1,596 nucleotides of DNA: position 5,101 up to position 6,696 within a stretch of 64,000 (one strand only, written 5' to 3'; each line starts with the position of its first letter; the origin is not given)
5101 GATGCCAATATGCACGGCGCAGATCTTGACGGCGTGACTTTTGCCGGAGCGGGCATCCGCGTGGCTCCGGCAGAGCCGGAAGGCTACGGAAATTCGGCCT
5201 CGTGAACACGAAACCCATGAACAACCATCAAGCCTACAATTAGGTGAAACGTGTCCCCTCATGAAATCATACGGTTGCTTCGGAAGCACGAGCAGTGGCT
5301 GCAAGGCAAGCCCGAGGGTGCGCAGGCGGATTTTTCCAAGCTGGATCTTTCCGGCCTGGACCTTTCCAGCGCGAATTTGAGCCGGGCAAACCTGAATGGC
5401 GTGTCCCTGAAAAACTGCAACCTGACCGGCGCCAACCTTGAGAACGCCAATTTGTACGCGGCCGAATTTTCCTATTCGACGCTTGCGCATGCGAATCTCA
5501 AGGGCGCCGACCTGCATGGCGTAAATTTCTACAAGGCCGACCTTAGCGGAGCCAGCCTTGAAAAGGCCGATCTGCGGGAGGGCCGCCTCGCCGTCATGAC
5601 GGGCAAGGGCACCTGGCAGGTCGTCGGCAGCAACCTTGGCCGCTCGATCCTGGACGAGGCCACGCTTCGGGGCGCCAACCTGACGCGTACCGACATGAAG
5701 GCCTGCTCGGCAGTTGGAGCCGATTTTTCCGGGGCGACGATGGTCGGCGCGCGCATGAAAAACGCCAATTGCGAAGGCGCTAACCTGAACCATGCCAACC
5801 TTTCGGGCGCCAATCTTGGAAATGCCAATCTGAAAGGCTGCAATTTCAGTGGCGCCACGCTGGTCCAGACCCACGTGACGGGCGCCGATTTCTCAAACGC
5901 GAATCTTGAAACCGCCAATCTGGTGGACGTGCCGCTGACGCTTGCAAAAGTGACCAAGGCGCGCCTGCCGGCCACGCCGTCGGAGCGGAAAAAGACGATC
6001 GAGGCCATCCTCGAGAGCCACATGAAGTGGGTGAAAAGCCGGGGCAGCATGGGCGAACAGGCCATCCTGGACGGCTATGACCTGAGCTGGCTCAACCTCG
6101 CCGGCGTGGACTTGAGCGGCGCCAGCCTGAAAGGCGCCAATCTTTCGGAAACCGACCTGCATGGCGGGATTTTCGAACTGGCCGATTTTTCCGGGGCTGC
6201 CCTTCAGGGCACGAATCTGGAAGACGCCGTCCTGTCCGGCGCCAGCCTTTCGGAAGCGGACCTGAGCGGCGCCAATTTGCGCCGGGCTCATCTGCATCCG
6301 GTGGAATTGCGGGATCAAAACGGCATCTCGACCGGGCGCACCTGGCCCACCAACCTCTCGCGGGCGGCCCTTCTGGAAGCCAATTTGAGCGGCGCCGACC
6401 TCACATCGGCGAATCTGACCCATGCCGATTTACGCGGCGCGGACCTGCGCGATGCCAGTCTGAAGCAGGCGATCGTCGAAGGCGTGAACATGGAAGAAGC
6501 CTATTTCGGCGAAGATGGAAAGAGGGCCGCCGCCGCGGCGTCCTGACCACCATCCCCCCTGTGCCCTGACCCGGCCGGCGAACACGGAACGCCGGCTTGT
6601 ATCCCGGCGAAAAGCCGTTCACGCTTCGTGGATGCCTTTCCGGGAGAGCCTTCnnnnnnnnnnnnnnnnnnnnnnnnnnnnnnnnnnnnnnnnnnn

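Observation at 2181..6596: Tandem array of three paralogous long pentapeptide-repeat proteins sharing conserved non-repeat helical motifs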

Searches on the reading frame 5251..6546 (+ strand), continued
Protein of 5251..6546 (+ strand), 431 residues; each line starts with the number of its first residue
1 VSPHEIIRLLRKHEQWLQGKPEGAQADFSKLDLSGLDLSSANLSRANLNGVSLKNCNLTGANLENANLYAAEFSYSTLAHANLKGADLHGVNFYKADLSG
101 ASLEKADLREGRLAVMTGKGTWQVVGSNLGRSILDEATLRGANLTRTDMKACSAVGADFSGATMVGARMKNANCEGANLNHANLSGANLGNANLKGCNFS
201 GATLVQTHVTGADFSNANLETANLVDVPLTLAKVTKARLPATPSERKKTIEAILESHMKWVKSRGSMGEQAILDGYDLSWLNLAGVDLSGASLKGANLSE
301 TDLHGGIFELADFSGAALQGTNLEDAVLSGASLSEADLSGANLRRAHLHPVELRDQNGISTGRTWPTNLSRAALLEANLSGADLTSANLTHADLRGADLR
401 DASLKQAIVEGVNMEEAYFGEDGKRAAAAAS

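Call 50: list_cluster_members(proteins=[P0030, P0027, P0036, P0037, P0041, P0056, P0021, P0049, P0035, P0060])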
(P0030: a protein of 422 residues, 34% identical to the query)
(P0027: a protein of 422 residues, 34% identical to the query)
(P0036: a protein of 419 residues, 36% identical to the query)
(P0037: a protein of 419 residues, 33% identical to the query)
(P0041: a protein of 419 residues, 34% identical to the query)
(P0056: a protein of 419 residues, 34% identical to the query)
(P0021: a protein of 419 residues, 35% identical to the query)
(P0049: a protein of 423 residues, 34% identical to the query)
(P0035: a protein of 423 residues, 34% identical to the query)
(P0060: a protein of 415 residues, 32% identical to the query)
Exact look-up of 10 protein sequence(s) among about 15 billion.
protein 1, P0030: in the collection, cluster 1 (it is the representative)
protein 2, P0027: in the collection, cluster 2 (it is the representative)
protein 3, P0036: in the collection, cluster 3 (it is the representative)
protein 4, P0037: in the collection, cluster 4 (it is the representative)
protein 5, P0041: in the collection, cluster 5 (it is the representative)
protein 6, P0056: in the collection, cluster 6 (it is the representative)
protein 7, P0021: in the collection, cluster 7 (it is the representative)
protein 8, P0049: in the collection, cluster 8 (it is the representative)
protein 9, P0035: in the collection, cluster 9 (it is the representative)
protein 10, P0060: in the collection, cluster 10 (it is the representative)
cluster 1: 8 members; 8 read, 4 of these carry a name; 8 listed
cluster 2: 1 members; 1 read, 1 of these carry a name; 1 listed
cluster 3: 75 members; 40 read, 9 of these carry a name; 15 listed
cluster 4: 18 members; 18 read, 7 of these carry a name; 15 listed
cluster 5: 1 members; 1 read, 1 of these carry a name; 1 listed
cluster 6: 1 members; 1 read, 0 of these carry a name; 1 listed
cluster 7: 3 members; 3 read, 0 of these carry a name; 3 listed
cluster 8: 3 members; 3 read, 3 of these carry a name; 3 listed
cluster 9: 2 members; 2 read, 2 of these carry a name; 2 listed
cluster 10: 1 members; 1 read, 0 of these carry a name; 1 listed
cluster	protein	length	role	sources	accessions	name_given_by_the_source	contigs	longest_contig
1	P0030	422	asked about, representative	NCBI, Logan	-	-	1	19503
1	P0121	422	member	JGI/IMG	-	uncharacterized protein YjbI with pentapeptide repeats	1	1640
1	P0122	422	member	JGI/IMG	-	uncharacterized protein YjbI with pentapeptide repeats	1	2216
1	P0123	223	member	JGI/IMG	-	uncharacterized protein YjbI with pentapeptide repeats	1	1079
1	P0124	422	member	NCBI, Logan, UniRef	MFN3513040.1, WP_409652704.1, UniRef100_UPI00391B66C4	MAG: pentapeptide repeat-containing protein [Phenylobacterium sp.] | pentapeptide repeat-containing protein n=1 Tax=Phenylobacterium sp. TaxID=1871053 ...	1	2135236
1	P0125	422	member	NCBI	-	-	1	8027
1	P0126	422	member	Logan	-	-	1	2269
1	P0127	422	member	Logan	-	-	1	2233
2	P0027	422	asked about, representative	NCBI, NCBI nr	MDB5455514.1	MAG: pentapeptide repeat protein [Caulobacter sp.] | pentapeptide repeat protein [Caulobacter sp.]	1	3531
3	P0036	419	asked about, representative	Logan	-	-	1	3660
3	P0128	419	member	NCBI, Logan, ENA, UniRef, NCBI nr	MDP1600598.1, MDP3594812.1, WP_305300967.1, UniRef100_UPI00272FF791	pentapeptide repeat-containing protein [Phenylobacterium sp.] | pentapeptide repeat-containing protein n=1 Tax=Phenylobacterium sp. TaxID=1871053 ...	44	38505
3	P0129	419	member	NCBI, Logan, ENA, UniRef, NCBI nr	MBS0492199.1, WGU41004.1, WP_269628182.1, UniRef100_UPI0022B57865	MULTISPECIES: pentapeptide repeat-containing protein [unclassified Phenylobacterium] | pentapeptide repeat-containing protein n=1 Tax=unclassified Phenylobacterium ... | pentapeptide repeat-containing protein [Phenylobacterium sp. NIBR 498073]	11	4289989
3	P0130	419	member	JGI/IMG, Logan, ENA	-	Uncharacterized low-complexity proteins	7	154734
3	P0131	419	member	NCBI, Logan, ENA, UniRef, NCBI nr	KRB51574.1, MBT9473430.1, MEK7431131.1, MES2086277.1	MAG: pentapeptide repeat-containing protein [Pseudomonadota bacterium] | pentapeptide repeat-containing protein n=1 Tax=unclassified Phenylobacterium ... | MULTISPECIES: pentapeptide repeat-containing protein [unclassified Phenylobacterium]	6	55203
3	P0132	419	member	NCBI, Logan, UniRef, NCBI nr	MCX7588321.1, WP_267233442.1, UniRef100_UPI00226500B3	pentapeptide repeat-containing protein [Phenylobacterium sp. 58.2.17] | pentapeptide repeat-containing protein n=1 Tax=Phenylobacterium sp. 58.2.17 TaxID=2969306 ...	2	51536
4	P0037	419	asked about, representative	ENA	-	-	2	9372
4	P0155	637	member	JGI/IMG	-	-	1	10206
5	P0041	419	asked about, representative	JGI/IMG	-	uncharacterized protein YjbI with pentapeptide repeats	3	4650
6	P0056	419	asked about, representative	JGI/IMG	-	-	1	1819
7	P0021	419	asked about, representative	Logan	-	-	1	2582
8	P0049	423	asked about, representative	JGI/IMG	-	uncharacterized protein YjbI with pentapeptide repeats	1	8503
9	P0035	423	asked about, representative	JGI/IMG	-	uncharacterized protein YjbI with pentapeptide repeats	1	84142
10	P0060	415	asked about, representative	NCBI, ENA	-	-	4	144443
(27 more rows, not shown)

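Call 59: find_related_loci(query=A3, collection=metagenome_contigs, flank=8000)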
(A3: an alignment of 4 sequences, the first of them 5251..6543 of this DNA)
Query A3 (431 aa) in metagenome_contigs; peptide patterns used: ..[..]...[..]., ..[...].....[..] (x = any residue, [..] = any of these).
227 stretches matched a pattern; 2 encode a relative of the query (tblastn E <= 1e-3); 2 distinct loci.
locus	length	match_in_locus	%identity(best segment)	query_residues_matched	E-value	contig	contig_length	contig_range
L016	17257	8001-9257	69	1-417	0e+0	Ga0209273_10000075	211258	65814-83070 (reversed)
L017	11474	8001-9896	33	25-417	2e-38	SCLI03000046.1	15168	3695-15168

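Call 65: search_protein_families(library=padloc, proteins=[window:5251-6546:+], max_evalue=0.01)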
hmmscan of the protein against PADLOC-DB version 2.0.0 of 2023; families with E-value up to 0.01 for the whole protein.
window:5251-6546:+ (431 aa): 0 families

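Call 66: search_protein_families(library=pfam, proteins=[L016:2885-5056:-, L016:5475-6080:-], max_evalue=0.001)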
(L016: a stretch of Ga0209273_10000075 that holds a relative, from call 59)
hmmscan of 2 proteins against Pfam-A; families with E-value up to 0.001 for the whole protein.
L016:2885-5056:- (723 aa): 3 families
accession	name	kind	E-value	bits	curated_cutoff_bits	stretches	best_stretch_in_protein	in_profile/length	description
PF00593.30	TonB_dep_Rec_b-barrel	-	5.4e-48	165.4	27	1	296-694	55-436/436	TonB dependent receptor-like, beta-barrel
PF07715.20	Plug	-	3.4e-28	98.7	23.9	1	115-223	2-107/107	TonB-dependent Receptor Plug Domain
PF14905.12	OMP_b-brl_3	-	0.00015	21.4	27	1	529-607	206-289/408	Outer membrane protein beta-barrel family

L016:5475-6080:- (201 aa): 0 families

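Call 71: fold_search(model_id=the predicted structure, library=viral)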
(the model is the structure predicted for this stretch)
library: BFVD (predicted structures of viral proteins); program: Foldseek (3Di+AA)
matches with E <= 10: 694; with E <= 0.001: 54
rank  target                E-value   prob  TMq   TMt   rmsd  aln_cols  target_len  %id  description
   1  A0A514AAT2            6.9e-19  1.00  0.21  0.25  16.1       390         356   30  (no name in the UniProt tables at hand)
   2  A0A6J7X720            1.2e-13  1.00  0.14  0.17  16.2       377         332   25  Pentapeptide repeat [uncultured Caudovirales phage]
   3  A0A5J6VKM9            5.1e-13  1.00  0.17  0.09  18.6       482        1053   20  Pentapeptide repeat protein [Megaviridae environmental sample]
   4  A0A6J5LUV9            1.7e-12  1.00  0.19  0.25  10.4       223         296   33  COG1357 Pentapeptide repeats containing protein [uncultured Caudovirales phage]
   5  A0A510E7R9            2.8e-10  1.00  0.14  0.20  11.8       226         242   27  (no name in the UniProt tables at hand)
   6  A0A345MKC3            3.6e-10  1.00  0.18  0.45  10.7       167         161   40  Repeat five residue protein [Eggerthella phage PMBT5]
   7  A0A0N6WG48            1.5e-09  1.00  0.15  0.14  12.1       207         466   20  (no name in the UniProt tables at hand)
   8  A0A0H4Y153            1.5e-09  1.00  0.13  0.14  24.9       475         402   12  Uncharacterized protein [Salmon gill poxvirus]
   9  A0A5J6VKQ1            2.0e-09  1.00  0.17  0.14  19.6       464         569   12  Pentapeptide repeat protein [Megaviridae environmental sample]
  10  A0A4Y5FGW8            3.9e-09  1.00  0.17  0.46   9.8       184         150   29  (no name in the UniProt tables at hand)
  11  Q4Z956                1.1e-08  1.00  0.17  0.26  11.7       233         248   18  ORF044 [Staphylococcus phage Twort (strain DSM 17442 / HER 48)]
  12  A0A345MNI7            2.0e-08  1.00  0.23  0.47   8.1       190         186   30  (no name in the UniProt tables at hand)
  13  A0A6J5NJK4            2.2e-08  1.00  0.15  0.27  10.2       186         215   24  COG1357 Pentapeptide repeats containing protein [uncultured Caudovirales phage]
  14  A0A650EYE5            3.7e-07  1.00  0.14  0.31  10.9       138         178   26  (no name in the UniProt tables at hand)
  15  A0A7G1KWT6            3.9e-07  1.00  0.17  0.27  11.0       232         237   20  (no name in the UniProt tables at hand)
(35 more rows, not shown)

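Call 72: search_protein_families(library=pfam, proteins=[P0072, P0083, P0043, P0006, P0087, P0155], max_evalue=0.001)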
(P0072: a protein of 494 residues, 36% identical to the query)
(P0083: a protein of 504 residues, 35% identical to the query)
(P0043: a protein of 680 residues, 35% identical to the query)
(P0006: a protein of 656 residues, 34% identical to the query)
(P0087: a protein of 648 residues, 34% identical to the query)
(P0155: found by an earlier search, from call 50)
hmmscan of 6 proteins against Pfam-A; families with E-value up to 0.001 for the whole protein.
P0072 (494 aa): 4 families
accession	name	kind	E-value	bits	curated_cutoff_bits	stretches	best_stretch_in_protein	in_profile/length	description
PF00805.28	Pentapeptide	-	2.3e-59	196.9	20.2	8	338-377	1-40/40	Pentapeptide repeats (8 copies)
PF13576.12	Pentapeptide_3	-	7.4e-23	80.9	27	0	341-379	2-43/48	Pentapeptide repeats (9 copies)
PF13599.13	Pentapeptide_4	-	1.6e-19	70.2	38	1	134-192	12-70/78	Pentapeptide repeat region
PF07238.19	PilZ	-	2.5e-06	28.2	22.5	1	393-487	1-100/102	PilZ domain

P0083 (504 aa): 5 families
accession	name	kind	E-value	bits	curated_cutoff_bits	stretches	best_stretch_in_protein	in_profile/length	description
PF00805.28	Pentapeptide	-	6.8e-60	198.6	20.2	5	76-114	1-39/40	Pentapeptide repeats (8 copies)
PF13599.13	Pentapeptide_4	-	4e-25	88.1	38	3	251-327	2-78/78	Pentapeptide repeat region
PF13576.12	Pentapeptide_3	-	4.2e-21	75.3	27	1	149-184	10-47/48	Pentapeptide repeats (9 copies)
PF25296.1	Decapeptide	-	9.4e-05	22.7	45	0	153-191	19-57/74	Decapeptide repeat region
PF07238.19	PilZ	-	0.00045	20.9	22.5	1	416-489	19-92/102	PilZ domain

P0043 (680 aa): 4 families
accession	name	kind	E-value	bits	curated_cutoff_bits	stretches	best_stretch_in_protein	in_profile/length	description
PF00805.28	Pentapeptide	-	5e-102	333.2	20.2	10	175-213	1-39/40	Pentapeptide repeats (8 copies)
PF13599.13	Pentapeptide_4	-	2.8e-44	149.5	38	5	317-379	6-68/78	Pentapeptide repeat region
PF13576.12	Pentapeptide_3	-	1.1e-33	115.6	27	1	69-110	3-47/48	Pentapeptide repeats (9 copies)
PF25296.1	Decapeptide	-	7.8e-12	45.3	45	0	186-237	16-67/74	Decapeptide repeat region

P0006 (656 aa): 4 families
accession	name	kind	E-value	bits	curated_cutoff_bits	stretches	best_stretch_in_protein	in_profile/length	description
PF00805.28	Pentapeptide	-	2.3e-87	286.3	20.2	9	274-312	1-39/40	Pentapeptide repeats (8 copies)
PF13599.13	Pentapeptide_4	-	5.7e-36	122.9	38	6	66-140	3-77/78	Pentapeptide repeat region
PF13576.12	Pentapeptide_3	-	4.1e-23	81.8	27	0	47-89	2-47/48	Pentapeptide repeats (9 copies)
PF25296.1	Decapeptide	-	7.4e-08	32.6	45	0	107-171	3-67/74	Decapeptide repeat region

P0087 (648 aa): 4 families
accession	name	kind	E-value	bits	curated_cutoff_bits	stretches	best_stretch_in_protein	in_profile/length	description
PF00805.28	Pentapeptide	-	1.5e-69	229.4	20.2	10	97-134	2-39/40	Pentapeptide repeats (8 copies)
PF13576.12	Pentapeptide_3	-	7.6e-33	112.9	27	2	329-366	2-42/48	Pentapeptide repeats (9 copies)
PF13599.13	Pentapeptide_4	-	1.9e-30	105.2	38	3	271-337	11-77/78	Pentapeptide repeat region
PF25296.1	Decapeptide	-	7.8e-11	42.1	45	0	302-368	6-72/74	Decapeptide repeat region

P0155 (637 aa): 6 families
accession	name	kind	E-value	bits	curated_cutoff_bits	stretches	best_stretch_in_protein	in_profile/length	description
PF00805.28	Pentapeptide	-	2.3e-56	187.3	20.2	6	527-563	3-39/40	Pentapeptide repeats (8 copies)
PF13599.13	Pentapeptide_4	-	1.4e-28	99.2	38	3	256-329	5-78/78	Pentapeptide repeat region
PF13576.12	Pentapeptide_3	-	2.5e-22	79.2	27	0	390-433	1-47/48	Pentapeptide repeats (9 copies)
PF14716.13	HHH_8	-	2.2e-10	41.2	30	1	10-73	8-67/73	Helix-hairpin-helix domain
PF02811.25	PHP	-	2.2e-07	31.8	26.4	1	106-185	1-67/164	PHP domain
PF25296.1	Decapeptide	-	0.00023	21.4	45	0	387-426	29-68/74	Decapeptide repeat region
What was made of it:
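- Two proteins with the same cap-PRP-cap-PRP architecture carry a C-terminal PilZ domain: P0072 at 28.2 bits against a cut-off of 22.5, and P0083 at 20.9 bits (call 72).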

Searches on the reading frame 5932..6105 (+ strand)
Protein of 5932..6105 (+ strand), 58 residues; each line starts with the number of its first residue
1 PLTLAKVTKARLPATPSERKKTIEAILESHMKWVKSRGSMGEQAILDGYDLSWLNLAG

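Call 94: search_protein_representatives(alignment_id=A4)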
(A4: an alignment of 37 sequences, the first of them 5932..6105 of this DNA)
Query: 37 sequences, 53 profile positions. Proteins with E-value up to 0.001 (for the whole library): 1909; up to 1e-10: 149; up to 1e-30: 0. The best 150 are listed.
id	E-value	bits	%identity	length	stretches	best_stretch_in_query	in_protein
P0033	3.9e-21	90.8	-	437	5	1-53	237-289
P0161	1.7e-20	88.8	-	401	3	14-52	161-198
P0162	1.8e-19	85.5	-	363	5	1-53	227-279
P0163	3.5e-19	84.6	-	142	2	1-51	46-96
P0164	5.0e-19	84.1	-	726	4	15-48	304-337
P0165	5.8e-19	83.9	-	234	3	1-53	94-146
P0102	7.8e-19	83.5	-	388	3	2-52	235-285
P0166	1.1e-18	83.0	-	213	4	15-51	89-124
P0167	3.9e-18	81.2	-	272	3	1-48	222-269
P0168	5.7e-18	80.7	-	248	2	1-53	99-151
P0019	5.8e-18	80.7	-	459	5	1-51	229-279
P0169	6.4e-18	80.6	-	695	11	10-31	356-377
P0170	6.8e-18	80.5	-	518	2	8-51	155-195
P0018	9.1e-18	80.1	-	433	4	1-53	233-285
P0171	1.1e-17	79.7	-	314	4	1-53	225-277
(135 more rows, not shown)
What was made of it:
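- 5977..6036 (+): PRP3 residues 243-262: central helix, which is the N-cap of beta-helix domain 2 (HxxW...GxxG signature). The profile finds 1909 cluster representatives (call 94).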
